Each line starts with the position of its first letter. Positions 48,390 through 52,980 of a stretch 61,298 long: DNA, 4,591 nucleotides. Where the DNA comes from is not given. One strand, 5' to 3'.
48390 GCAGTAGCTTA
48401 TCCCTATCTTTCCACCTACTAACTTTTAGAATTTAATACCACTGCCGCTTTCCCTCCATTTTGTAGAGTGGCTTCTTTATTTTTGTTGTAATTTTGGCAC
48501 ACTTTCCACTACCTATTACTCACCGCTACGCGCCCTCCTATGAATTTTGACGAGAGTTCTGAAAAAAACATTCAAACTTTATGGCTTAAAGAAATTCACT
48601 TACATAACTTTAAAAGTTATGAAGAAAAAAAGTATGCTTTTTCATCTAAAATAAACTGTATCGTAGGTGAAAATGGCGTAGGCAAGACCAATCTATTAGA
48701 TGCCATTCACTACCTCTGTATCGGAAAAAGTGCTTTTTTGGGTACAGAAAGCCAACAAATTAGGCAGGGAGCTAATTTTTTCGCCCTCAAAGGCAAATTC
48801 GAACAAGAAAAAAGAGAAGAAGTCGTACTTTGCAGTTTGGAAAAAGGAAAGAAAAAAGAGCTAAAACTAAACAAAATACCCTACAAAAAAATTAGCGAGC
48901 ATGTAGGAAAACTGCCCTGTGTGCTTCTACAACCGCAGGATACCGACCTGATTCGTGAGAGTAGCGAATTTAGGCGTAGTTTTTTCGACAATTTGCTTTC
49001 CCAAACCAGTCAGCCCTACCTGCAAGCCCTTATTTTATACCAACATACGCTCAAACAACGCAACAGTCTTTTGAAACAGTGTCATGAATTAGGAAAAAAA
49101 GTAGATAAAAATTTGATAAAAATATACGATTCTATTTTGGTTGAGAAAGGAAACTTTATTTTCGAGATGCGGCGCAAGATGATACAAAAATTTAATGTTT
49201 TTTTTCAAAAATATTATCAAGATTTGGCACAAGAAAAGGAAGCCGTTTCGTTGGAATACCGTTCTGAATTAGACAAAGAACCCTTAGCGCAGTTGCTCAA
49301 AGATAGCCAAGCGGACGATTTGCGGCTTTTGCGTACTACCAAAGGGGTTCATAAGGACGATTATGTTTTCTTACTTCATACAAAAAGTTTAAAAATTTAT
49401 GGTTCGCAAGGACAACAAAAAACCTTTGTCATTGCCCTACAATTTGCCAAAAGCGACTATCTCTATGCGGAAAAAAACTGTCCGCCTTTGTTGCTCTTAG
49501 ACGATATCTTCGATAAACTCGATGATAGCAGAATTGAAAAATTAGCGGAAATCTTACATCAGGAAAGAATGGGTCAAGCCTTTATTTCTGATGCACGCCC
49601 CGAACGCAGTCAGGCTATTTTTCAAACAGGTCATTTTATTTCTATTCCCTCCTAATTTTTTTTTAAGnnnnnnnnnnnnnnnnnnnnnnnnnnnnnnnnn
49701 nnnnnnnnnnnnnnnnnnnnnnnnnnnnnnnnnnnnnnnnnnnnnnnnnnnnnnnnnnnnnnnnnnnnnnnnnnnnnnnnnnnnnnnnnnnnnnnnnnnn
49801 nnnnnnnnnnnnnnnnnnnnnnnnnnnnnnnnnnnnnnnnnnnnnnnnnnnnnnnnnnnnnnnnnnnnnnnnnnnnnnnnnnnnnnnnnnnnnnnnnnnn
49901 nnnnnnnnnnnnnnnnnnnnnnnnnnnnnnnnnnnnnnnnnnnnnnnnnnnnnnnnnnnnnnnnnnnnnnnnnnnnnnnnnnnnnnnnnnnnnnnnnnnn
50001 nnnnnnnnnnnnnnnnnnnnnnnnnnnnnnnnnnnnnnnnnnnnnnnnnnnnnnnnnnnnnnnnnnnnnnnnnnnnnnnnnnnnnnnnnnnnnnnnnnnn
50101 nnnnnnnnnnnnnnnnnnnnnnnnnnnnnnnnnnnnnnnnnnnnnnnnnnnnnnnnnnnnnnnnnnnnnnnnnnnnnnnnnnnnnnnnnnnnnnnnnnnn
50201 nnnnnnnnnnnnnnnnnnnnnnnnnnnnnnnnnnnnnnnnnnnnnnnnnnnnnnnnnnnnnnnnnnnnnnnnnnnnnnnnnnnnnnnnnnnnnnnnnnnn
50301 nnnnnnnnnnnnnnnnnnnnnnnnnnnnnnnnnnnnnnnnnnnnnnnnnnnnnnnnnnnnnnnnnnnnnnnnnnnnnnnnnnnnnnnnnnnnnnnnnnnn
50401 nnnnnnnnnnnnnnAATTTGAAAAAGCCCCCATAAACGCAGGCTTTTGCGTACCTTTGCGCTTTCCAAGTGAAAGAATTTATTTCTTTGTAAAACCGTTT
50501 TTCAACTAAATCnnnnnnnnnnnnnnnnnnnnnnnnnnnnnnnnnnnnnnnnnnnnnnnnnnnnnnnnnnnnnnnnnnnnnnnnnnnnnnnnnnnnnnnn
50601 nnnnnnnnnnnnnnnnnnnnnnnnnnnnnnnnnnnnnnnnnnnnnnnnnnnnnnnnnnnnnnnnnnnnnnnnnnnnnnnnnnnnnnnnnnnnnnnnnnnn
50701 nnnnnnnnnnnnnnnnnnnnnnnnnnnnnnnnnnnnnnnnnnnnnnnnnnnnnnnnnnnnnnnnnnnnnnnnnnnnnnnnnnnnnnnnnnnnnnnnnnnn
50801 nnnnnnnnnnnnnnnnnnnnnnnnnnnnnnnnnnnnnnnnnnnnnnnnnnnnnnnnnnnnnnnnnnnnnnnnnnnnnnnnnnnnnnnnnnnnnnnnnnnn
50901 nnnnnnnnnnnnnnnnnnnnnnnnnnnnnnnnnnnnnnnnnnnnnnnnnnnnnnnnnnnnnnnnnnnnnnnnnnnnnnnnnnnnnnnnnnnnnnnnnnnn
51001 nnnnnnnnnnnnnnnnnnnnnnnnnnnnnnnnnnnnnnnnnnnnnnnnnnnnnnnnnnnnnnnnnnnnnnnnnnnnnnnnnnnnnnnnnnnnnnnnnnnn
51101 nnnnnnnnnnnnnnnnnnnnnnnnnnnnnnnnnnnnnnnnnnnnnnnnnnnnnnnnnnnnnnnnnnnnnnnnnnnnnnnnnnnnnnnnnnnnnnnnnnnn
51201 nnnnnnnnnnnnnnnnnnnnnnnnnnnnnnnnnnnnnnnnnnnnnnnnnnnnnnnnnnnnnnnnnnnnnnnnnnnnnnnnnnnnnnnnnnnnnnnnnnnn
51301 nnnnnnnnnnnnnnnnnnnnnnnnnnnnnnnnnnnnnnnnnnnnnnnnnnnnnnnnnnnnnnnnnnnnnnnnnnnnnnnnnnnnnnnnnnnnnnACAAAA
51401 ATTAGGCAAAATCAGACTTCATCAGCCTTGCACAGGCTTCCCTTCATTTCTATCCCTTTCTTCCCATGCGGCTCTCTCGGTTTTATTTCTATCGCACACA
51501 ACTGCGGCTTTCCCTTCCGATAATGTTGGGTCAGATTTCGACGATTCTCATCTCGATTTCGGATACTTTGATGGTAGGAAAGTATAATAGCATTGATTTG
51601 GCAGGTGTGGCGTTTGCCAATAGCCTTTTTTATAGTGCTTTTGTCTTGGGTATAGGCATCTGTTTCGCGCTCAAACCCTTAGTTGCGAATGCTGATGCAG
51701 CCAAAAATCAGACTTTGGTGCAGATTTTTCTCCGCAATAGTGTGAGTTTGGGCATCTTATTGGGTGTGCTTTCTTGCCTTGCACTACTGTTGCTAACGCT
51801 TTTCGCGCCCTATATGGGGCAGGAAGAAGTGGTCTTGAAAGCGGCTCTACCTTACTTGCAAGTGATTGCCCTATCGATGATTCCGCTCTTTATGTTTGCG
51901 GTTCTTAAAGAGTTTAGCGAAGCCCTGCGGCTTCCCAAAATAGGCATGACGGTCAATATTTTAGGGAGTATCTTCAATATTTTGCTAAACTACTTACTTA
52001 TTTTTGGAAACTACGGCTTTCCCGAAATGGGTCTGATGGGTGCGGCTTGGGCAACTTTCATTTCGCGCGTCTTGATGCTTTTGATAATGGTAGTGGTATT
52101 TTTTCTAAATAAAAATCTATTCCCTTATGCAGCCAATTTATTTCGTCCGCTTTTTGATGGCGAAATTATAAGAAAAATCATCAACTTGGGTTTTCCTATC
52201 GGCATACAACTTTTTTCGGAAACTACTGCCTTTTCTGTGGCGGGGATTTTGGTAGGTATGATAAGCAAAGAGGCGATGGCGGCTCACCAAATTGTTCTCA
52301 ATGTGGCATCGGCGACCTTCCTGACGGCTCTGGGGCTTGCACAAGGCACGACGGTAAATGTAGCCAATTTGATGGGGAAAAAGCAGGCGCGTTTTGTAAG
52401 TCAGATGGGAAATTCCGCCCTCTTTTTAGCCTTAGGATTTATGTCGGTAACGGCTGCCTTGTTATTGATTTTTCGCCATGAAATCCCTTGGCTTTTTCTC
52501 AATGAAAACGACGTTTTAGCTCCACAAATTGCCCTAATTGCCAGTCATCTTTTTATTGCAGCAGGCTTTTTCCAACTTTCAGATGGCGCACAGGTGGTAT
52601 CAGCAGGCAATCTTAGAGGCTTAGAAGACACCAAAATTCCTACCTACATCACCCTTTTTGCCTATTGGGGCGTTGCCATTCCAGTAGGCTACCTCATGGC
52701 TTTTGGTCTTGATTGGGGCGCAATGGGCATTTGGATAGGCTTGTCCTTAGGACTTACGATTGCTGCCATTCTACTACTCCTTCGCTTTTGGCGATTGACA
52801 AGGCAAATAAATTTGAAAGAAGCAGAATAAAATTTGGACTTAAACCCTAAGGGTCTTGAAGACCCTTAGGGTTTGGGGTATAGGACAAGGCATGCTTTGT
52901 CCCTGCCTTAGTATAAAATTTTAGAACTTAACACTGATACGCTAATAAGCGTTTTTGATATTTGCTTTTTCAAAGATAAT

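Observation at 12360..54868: Family of 110-170-bp hairpin repeats, six copies, all on the same strand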

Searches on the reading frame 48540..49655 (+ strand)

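Call 14: search_protein_families(library=pfam, proteins=[window:48540-49655:+])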
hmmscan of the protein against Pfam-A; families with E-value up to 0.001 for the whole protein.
window:48540-49655:+ (371 aa): 6 families
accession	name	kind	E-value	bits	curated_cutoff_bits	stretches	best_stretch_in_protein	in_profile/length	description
PF02463.25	SMC_N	-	2.3e-22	80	40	1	16-353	2-198/220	RecF/RecN/SMC N terminal domain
PF13476.12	AAA_23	-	5.6e-15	57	27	1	18-242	1-175/201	AAA domain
PF13175.12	AAA_15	-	1.8e-11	44.7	32.1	1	16-66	3-53/374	AAA ATPase domain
PF13304.12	AAA_21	-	2e-09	38.4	27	1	38-361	1-295/304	AAA domain, putative AbiEii toxin, Type IV TA system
PF13555.12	AAA_29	-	6.8e-07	29.4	27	1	16-64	1-50/61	P-loop containing region of AAA domain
PF13558.12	SbcC_Walker_B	-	6.6e-05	23.5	27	1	288-340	33-89/90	SbcC/RAD50-like, Walker B motif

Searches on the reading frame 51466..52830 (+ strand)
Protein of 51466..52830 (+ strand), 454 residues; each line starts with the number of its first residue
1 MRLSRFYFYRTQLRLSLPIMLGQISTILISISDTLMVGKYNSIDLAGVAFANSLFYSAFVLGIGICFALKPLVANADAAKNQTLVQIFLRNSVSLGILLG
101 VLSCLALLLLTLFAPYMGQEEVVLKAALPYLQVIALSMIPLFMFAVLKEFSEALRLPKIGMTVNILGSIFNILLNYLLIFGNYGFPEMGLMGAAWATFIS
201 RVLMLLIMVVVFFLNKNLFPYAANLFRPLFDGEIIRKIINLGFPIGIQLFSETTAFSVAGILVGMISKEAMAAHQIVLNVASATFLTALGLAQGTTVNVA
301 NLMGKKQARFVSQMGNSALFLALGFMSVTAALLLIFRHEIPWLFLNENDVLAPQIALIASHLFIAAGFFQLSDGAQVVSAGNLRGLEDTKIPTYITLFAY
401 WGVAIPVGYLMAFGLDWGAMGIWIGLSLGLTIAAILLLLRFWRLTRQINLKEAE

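Call 14: search_protein_families(library=pfam, proteins=[window:51466-52830:+])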
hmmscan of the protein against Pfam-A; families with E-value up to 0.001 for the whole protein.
window:51466-52830:+ (454 aa): 1 family
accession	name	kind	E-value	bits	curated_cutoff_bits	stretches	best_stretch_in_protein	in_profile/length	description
PF01554.23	MatE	-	3.1e-50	170.4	24.9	2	244-410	1-161/161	MatE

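Call 20: find_encoding_contigs(protein=window:51466-52830:+, flank=10000, max_places=4)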
Protein window:51466-52830:+ (454 aa): no gene with exactly this product is on record in the collection.
